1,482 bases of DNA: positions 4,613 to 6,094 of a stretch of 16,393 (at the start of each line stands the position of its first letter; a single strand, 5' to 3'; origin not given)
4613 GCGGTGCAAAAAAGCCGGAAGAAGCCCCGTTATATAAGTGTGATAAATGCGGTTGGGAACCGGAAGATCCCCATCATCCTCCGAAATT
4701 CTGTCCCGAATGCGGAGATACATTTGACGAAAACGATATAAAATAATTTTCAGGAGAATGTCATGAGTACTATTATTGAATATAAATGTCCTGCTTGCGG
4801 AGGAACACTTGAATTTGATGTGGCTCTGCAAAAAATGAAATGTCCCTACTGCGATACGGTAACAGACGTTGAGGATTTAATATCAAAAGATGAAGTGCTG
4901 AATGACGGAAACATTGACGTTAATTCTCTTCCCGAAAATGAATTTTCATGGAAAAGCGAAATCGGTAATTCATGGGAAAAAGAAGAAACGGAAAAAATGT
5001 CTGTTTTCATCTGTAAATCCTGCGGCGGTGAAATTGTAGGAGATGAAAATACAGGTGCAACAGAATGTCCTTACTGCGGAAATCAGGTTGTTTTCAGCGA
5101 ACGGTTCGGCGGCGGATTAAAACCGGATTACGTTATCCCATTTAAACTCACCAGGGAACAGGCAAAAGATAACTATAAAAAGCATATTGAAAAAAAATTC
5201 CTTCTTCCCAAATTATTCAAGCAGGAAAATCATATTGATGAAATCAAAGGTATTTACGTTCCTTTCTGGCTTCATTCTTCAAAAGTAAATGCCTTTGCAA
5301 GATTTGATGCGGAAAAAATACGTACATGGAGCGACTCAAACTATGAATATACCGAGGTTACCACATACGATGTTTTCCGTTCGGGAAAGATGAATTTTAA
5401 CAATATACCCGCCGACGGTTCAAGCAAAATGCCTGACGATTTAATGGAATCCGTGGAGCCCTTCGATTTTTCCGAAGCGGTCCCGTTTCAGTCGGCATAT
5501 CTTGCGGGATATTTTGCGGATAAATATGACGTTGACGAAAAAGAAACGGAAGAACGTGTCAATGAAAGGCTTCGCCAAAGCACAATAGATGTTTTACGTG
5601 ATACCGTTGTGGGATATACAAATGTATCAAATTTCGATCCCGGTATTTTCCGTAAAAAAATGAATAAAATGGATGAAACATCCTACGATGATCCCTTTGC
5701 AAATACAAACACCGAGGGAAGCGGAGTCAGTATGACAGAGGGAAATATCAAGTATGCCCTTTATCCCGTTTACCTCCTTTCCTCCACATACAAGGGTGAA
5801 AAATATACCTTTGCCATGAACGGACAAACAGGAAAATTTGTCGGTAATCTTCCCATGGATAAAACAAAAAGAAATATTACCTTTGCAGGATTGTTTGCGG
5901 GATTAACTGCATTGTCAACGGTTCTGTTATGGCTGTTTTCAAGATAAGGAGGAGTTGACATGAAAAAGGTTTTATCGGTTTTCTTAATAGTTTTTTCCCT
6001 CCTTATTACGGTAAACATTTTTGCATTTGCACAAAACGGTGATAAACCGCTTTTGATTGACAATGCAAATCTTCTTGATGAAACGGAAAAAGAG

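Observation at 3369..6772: PspA-less YdjI/YdjG/YdjH-type membrane module (SPFH + double zinc-ribbon anchor + TPM protein) behind a near-consensus promoter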

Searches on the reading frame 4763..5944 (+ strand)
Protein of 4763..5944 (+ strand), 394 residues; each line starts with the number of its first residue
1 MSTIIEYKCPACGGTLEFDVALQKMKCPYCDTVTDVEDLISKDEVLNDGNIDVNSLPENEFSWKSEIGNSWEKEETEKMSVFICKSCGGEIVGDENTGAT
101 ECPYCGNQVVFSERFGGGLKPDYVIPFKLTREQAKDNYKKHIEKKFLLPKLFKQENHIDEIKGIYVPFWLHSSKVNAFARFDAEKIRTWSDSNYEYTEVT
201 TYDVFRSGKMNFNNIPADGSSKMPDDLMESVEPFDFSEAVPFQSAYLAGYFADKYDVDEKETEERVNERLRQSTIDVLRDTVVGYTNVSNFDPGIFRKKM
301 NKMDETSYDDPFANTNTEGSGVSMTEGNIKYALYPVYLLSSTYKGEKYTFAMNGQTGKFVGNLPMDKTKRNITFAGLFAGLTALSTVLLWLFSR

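Call 7: search_protein_families(library=pfam, proteins=[window:4763-5944:+], max_evalue=0.01)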
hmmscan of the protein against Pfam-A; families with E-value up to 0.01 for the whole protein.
window:4763-5944:+ (394 aa): 10 families
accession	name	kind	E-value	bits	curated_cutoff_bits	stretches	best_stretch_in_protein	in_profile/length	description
PF08271.17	Zn_Ribbon_TF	-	1e-05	25.4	29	1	82-108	1-28/43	TFIIB zinc-binding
PF13248.11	Zn_ribbon_3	-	2.1e-05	24.3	27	0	100-109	3-11/26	zinc-ribbon domain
PF09723.15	Zn_ribbon_8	-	0.00016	22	34.4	1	5-32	4-34/41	Zinc ribbon domain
PF12773.13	DZR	-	0.00034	21.2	27.3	0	82-115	13-40/45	Double zinc ribbon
PF07754.17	HVO_2753_ZBP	-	0.00036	20.7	33.2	1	84-110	1-27/46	Small zinc finger protein HVO_2753-like, Zn-binding pocket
PF01155.25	HypA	-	0.00085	19.8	28.9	0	79-108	68-95/112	Hydrogenase/urease nickel incorporation, metallochaperone, hypA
PF15777.11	Anti-TRAP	-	0.0018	18.6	32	0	5-31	9-37/59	Tryptophan RNA-binding attenuator protein inhibitory protein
PF05605.18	zf-Di19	-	0.0023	18.6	27.5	0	24-41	2-19/54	Drought induced 19 protein (Di19), zinc-binding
PF03966.22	Trm112p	-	0.007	16.7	22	0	8-31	9-32/40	Trm112p-like protein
PF10276.14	zf-CHCC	-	0.0078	16.7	27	0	97-107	25-35/37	Zinc-finger domain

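Call 8: search_protein_families(library=ncbifam, proteins=[window:4763-5944:+], max_evalue=0.01)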
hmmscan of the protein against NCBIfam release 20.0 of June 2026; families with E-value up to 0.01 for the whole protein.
window:4763-5944:+ (394 aa): 10 families
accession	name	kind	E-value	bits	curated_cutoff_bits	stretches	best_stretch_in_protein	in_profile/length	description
NF001607.0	PRK00398.1-4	equivalog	4.2e-08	32.8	89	2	80-113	8-42/53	DNA-directed RNA polymerase subunit P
NF001606.0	PRK00398.1-3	equivalog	1e-07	31.7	72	0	6-30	2-25/44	DNA-directed RNA polymerase subunit P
NF001608.0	PRK00398.1-6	equivalog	2.8e-07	30.2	84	1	5-31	2-28/46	DNA-directed RNA polymerase subunit P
TIGR02605.1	CxxC_CxxC_SSSS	subfamily_domain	7.3e-06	26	31.3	0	4-41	3-42/52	FmdB family zinc ribbon protein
NF011481.0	PRK14890.1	equivalog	6e-05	23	61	1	75-110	3-38/61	putative Zn-ribbon RNA-binding protein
NF047912.1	ECs_2282_CxxC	subfamily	0.00035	20.4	37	1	5-43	1-46/60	ECs_2282 family putative zinc-binding protein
TIGR03670.1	rpoB_arch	equivalog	0.0019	16.5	811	0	74-110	531-567/599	DNA-directed RNA polymerase subunit B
NF001605.0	PRK00398.1-2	equivalog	0.002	17.9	63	0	6-30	1-24/43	DNA-directed RNA polymerase subunit P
NF003058.0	PRK03976.1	equivalog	0.0032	17.4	87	0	70-109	25-64/91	50S ribosomal protein L37ae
NF001638.0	PRK00418.1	equivalog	0.0092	15.8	83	0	99-113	7-21/65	DNA gyrase inhibitor YacG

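Call 45: search_protein_families(library=padloc, proteins=[window:4763-5944:+], max_evalue=0.01)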
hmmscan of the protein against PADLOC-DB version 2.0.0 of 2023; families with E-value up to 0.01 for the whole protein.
window:4763-5944:+ (394 aa): 1 family
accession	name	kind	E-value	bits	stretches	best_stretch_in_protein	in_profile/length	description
PDLC05059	PDC-S64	-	0.0094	12.9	0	76-108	194-226/339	-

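Call 46: search_protein_families(library=phrogs, proteins=[window:4763-5944:+], max_evalue=0.001)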
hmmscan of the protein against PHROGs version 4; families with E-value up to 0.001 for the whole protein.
window:4763-5944:+ (394 aa): 3 families
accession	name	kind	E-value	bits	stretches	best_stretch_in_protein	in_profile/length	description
phrog_4875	-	unknown function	2e-06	28.9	0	5-33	11-39/77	-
phrog_4852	-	unknown function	4.8e-06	27.4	0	73-110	5-40/194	-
phrog_8315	-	unknown function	0.00011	23.4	0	82-111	8-36/62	-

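Call 51: find_homologous_proteins(query=window:4763-5944:+, max_evalue=0.00001)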
Query window:4763-5944:+ (394 aa): 8000 proteins with E <= 0.00001 among 8000 candidates; the best 120 are listed.
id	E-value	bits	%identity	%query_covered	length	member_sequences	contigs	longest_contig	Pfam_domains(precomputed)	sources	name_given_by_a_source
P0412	5.5e-270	913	100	100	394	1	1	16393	PF08271.18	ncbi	-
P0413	4.7e-185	633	67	96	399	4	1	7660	-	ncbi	-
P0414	1.8e-183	628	66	100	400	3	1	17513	-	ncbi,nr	ncbi:MAG: hypothetical protein J6036_03740 [Clostridia bacterium]|nr:hypothetical protein [Clostridi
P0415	1.1e-181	622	67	99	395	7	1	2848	PF08271.18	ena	-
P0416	5.8e-179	613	66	99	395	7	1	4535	PF03966.23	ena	-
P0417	1.0e-178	612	-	-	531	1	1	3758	-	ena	-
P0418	1.8e-178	612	66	99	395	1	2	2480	PF08271.18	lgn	-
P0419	4.8e-178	610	66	99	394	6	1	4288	PF08271.18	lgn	-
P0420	6.0e-178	610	65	99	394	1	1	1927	-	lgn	-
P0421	4.4e-165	568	63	99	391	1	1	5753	PF03966.23,PF08271.18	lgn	-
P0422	1.9e-163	562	65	91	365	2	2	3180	-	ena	-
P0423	3.0e-163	561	65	91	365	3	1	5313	-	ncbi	-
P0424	3.2e-162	558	61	98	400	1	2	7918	-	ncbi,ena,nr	ncbi:MAG: hypothetical protein IJT91_06740 [Clostridia bacterium]|nr:hypothetical protein [Clostridi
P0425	4.2e-155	535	-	-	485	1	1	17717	-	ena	-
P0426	6.1e-154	531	59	99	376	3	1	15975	PF08271.18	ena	-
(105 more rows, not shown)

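Call 59: predict_structure(alignment_id=A3)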
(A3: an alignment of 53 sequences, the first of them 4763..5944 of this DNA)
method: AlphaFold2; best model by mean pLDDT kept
length: 394 residues; sequences in the alignment: 53
mean_pLDDT: 79.1   pTM: 0.63
mean pLDDT of the five models: 79.1, 79.0, 77.0, 76.3, 76.1
residues with pLDDT >= 90: 79; 70-90: 227; 50-70: 80; < 50: 8
segments of 3 or more residues with pLDDT < 50: 1-4
pLDDT, mean of each block of 10 residues (from residue 1): 55 79 86 81 56 74 71 74 70 67 68 68 84 87 85 77 79 92 93 91 90 80 62 74 66 58 85 92 91 88 74 75 90 84 84 85 84 91 92 82
secondary structure, 60 per line:
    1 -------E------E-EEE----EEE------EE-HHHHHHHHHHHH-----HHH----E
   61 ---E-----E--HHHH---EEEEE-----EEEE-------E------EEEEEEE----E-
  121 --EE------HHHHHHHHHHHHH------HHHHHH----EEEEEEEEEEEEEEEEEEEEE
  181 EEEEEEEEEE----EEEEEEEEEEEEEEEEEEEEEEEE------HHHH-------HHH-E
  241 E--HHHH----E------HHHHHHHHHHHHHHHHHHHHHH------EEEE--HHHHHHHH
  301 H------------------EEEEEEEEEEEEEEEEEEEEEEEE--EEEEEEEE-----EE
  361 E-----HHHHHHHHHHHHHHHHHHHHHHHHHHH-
elements in order: E17-19 E24-26 H36-47 H73-76 E80-84 E90-93 E108-114 H131-143 H150-155 E160-190 E195-218 H225-228 H244-247 H259-280 E287-290 H293-301 E320-343 E346-353 E359-361 H367-393

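Call 64: search_solved_structures(query=A3, max_evalue=0.01)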
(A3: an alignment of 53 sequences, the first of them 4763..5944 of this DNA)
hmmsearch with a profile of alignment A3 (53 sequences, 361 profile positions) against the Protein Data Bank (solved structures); distinct sequences matched with E-value up to 0.01: 1.
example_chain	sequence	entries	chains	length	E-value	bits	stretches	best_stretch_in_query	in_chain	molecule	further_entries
4qiw_P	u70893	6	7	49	0.0011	21.2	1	75-103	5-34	DNA-directed RNA polymerase subunit P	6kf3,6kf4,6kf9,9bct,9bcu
